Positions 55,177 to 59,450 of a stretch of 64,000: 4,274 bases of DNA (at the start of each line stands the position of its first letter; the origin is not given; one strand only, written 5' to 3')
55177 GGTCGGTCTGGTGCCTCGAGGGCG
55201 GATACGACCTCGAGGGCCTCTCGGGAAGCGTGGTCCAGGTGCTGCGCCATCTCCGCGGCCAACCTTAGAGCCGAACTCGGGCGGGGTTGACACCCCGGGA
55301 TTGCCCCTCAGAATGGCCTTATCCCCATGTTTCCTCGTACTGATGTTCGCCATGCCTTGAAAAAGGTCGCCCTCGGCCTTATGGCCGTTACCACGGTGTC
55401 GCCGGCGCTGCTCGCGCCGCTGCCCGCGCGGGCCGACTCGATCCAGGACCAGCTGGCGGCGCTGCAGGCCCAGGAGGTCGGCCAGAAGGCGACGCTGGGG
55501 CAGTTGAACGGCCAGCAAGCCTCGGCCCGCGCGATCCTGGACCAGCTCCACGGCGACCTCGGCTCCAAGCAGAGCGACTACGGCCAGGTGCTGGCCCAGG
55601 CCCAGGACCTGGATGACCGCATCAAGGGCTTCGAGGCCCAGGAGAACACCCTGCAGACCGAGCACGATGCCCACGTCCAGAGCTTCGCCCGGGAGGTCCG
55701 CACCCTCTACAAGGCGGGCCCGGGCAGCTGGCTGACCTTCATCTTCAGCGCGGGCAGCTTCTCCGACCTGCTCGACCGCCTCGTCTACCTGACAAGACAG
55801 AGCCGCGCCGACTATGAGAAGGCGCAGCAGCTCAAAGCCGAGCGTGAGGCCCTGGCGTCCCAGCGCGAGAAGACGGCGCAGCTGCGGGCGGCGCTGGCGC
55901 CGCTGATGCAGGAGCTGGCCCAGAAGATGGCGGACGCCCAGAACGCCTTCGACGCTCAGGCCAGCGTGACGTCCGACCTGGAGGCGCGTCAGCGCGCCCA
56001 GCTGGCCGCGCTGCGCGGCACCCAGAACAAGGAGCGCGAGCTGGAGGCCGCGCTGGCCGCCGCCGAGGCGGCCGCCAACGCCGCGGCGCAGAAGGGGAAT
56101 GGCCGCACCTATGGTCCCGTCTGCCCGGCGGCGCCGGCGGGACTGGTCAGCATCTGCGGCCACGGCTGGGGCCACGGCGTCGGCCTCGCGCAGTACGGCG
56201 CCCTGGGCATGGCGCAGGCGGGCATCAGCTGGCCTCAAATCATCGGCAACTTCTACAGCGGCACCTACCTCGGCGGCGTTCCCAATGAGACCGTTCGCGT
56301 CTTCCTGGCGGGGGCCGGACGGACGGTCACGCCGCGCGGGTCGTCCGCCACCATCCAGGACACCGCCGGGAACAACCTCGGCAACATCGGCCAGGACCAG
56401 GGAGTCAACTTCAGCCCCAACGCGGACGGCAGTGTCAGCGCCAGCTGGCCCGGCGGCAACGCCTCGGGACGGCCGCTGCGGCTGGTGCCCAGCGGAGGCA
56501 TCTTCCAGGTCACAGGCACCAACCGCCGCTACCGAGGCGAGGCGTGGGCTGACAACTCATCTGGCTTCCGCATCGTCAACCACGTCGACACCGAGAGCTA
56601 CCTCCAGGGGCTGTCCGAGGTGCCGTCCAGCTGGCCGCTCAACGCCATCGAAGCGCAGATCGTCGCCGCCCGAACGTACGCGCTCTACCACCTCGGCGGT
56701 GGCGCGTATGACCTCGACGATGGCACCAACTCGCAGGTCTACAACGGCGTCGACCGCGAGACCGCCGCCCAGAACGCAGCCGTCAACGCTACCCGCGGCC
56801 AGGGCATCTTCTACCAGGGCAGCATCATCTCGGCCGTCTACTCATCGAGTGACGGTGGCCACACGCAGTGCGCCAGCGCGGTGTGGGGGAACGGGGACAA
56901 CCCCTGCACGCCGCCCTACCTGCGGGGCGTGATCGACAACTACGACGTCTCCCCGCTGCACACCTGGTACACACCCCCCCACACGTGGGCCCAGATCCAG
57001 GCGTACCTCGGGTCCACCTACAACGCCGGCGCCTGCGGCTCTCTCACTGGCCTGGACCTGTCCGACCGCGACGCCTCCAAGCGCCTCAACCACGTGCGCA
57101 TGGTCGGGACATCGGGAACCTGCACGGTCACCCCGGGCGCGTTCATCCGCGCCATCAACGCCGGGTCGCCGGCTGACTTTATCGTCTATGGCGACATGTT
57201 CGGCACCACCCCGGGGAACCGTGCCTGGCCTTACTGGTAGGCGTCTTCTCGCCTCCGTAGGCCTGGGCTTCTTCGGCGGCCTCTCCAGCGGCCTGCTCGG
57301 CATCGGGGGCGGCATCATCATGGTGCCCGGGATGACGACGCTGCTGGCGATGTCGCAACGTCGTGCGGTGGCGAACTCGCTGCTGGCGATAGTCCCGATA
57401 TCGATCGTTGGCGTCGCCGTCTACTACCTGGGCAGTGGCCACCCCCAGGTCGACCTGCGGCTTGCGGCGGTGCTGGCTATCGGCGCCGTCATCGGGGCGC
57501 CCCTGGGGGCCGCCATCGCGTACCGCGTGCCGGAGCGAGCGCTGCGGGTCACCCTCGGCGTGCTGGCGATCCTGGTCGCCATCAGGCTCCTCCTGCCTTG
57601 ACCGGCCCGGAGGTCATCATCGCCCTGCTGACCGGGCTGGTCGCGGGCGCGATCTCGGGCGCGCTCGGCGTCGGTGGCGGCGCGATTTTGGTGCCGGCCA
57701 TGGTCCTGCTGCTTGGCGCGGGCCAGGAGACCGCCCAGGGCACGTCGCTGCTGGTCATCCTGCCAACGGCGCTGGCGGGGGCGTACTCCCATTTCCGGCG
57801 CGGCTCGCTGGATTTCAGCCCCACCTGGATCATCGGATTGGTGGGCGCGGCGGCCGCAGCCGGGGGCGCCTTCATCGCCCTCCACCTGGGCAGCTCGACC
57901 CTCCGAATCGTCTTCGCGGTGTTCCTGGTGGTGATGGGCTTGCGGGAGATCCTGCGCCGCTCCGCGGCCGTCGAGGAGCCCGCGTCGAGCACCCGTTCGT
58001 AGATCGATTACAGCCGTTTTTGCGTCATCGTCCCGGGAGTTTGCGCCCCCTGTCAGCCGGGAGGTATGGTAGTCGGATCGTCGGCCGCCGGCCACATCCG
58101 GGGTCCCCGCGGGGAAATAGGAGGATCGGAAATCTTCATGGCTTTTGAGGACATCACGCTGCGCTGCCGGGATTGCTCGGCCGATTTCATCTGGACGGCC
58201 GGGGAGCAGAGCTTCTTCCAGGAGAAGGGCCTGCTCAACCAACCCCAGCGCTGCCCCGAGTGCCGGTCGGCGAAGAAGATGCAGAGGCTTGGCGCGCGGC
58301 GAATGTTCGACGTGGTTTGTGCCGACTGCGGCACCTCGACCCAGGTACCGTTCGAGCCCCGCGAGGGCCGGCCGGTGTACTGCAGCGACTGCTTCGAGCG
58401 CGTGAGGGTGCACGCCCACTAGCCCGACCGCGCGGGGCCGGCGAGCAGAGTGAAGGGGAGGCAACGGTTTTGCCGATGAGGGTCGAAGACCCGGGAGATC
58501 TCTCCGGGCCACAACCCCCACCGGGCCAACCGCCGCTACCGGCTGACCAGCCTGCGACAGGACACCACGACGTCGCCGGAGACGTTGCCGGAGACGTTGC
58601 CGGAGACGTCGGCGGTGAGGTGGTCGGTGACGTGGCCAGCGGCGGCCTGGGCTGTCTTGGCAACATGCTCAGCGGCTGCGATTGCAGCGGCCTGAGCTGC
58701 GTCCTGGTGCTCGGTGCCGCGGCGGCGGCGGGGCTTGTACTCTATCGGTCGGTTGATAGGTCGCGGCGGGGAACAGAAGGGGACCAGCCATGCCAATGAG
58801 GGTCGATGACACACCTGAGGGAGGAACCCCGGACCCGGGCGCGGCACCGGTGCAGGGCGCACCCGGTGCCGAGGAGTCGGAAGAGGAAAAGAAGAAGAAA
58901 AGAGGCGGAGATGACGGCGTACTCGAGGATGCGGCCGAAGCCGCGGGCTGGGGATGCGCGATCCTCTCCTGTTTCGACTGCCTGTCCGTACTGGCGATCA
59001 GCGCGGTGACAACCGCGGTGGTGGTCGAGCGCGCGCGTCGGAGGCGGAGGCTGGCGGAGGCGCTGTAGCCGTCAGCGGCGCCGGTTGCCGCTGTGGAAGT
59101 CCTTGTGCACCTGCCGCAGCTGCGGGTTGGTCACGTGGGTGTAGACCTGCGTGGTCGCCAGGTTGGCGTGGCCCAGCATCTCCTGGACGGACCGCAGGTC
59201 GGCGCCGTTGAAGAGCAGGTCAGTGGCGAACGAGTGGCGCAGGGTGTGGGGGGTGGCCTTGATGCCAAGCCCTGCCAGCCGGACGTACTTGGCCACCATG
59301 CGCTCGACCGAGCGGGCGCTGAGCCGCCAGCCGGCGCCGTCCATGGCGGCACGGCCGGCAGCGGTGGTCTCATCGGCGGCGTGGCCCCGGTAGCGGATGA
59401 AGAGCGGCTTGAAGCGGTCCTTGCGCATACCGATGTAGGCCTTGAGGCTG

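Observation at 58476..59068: Tandem pair of small Cys-rich membrane-anchored proteins with an internal (DVxG)6 repeat, between a zinc-ribbon gene and a Xer-type recombinase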

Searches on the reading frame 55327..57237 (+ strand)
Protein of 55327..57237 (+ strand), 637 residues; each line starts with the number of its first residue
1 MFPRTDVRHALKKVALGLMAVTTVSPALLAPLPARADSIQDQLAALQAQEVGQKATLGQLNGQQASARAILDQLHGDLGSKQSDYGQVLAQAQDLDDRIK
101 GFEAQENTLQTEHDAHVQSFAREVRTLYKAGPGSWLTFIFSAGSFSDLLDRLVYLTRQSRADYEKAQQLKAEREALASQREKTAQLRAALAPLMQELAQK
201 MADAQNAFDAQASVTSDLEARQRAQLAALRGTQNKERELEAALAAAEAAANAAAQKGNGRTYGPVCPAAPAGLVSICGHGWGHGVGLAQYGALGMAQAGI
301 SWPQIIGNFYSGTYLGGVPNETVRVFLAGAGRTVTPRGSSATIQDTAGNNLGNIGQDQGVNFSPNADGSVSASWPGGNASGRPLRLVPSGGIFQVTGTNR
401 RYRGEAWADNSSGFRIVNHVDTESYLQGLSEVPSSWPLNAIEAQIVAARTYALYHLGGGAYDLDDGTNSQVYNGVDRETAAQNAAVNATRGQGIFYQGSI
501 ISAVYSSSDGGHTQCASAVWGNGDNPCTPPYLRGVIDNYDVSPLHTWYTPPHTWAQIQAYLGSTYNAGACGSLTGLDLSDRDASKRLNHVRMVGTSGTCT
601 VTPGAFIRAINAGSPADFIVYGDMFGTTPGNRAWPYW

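Call 5: search_protein_families(library=pfam, proteins=[window:55327-57237:+], max_evalue=0.1)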
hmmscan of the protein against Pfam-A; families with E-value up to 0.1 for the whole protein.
window:55327-57237:+ (637 aa): 2 families
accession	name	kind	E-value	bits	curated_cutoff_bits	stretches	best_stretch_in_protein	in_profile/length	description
PF08486.15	SpoIID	-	8.5e-20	71.6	23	1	412-496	3-97/97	Stage II sporulation protein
PF24568.1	CC_PcsB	-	1.5e-05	25.2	27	1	123-178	18-74/75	Peptidoglycan hydrolase PcsB, coiled-coil domain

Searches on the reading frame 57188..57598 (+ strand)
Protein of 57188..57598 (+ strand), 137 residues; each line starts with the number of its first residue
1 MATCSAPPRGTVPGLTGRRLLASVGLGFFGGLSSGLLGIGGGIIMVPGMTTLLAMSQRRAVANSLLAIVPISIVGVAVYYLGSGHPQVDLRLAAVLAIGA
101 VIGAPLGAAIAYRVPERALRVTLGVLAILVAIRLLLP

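Call 5: search_protein_families(library=pfam, proteins=[window:57188-57598:+], max_evalue=0.1)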
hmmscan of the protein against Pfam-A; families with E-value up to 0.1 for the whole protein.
window:57188-57598:+ (137 aa): 1 family
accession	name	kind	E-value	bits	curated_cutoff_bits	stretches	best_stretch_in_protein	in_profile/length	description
PF01925.25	TauE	-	9.1e-26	91.4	32.6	1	18-134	124-237/237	Sulfite exporter TauE/SafE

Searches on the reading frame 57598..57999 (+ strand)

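Call 5: search_protein_families(library=pfam, proteins=[window:57598-57999:+], max_evalue=0.1)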
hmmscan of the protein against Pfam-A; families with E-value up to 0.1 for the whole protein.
window:57598-57999:+ (134 aa): 1 family
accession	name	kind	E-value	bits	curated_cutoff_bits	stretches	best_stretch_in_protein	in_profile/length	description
PF01925.25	TauE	-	1.8e-24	87.1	32.6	1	10-123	2-113/237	Sulfite exporter TauE/SafE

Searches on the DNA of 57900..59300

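Call 51: search_rna_families(source=window, start=57900, end=59300, threshold=evalue, max_evalue=1)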
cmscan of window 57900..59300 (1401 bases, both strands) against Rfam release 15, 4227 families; matches with E-value up to 1: 3.
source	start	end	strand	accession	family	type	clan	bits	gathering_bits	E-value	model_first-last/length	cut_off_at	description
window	58561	58705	-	RF01754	radC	Cis-reg;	-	22.5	40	0.076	1-149/149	no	radC RNA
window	58672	58720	+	RF03383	mir-1976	Gene; miRNA;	-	20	71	0.55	1-52/52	no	mir-1976 microRNA precursor family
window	57925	58069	+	RF01754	radC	Cis-reg;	-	17.6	40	0.98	1-149/149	no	radC RNA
